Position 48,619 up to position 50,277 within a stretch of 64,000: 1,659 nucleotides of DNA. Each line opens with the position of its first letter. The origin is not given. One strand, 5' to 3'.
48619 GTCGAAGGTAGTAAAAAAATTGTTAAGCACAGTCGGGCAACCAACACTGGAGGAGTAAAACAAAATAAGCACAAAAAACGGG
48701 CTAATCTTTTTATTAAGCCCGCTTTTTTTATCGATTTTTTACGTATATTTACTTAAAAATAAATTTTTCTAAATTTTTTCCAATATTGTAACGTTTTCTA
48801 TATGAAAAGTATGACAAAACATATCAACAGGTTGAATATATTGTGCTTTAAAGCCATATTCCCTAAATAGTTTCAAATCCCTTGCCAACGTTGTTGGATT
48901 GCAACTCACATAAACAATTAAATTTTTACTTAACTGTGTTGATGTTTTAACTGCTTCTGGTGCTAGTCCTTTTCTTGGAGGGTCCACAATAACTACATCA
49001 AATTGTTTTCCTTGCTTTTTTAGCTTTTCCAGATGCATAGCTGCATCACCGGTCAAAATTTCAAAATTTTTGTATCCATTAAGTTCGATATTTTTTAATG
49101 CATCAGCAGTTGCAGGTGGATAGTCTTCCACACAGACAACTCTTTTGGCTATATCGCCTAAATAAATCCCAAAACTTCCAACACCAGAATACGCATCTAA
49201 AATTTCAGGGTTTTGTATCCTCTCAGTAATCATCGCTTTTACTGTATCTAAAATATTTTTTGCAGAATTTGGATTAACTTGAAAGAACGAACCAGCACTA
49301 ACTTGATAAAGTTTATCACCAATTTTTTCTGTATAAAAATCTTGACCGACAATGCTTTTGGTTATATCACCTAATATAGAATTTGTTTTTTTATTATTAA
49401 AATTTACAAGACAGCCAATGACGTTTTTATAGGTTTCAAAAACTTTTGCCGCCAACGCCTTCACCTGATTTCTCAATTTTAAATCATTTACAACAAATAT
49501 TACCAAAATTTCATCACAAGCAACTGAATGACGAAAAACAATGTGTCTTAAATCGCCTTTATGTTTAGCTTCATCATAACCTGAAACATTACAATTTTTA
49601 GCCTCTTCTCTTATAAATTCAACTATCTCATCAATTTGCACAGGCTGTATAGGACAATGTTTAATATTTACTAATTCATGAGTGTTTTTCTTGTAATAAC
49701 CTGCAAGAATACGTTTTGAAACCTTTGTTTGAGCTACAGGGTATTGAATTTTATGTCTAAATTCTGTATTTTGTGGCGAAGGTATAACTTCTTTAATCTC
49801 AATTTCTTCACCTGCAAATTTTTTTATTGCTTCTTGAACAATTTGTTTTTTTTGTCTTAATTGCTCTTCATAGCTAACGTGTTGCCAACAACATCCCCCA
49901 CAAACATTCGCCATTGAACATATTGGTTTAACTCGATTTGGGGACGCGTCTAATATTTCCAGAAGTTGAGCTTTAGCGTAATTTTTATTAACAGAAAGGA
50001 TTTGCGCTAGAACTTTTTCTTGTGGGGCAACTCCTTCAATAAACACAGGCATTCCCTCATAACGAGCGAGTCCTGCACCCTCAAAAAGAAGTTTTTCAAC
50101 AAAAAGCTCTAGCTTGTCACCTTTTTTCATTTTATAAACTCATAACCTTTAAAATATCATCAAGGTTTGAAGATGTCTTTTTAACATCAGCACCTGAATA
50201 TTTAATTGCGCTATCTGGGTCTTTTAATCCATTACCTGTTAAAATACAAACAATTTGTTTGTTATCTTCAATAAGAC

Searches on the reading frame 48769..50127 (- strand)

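Call 61: search_protein_families(library=pfam, proteins=[window:48769-50127:-], max_evalue=0.001)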
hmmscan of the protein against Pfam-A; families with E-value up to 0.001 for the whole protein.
window:48769-50127:- (452 aa): 6 families
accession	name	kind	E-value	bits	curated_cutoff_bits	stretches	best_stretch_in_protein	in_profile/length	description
PF05958.17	tRNA_U5-meth_tr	-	9.4e-21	74.6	23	1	86-451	2-356/357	tRNA (Uracil-5-)-methyltransferase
PF03602.21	Cons_hypoth95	-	2.1e-12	47.5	24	1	298-419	34-163/182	Conserved hypothetical protein 95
PF01938.26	TRAM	-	5.7e-08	32.9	21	1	2-56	4-61/61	TRAM domain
PF09445.16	Methyltransf_15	-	5.7e-05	23.2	22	1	309-387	4-83/165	RNA cap guanine-N2 methyltransferase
PF02475.24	TRM5-TYW2_MTfase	-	0.00034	21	28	0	304-363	35-97/164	TRM5/TYW2 methyltransferase domain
PF00398.26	RrnaAD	-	0.00046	19.8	24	0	277-361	7-84/263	Ribosomal RNA adenine dimethylase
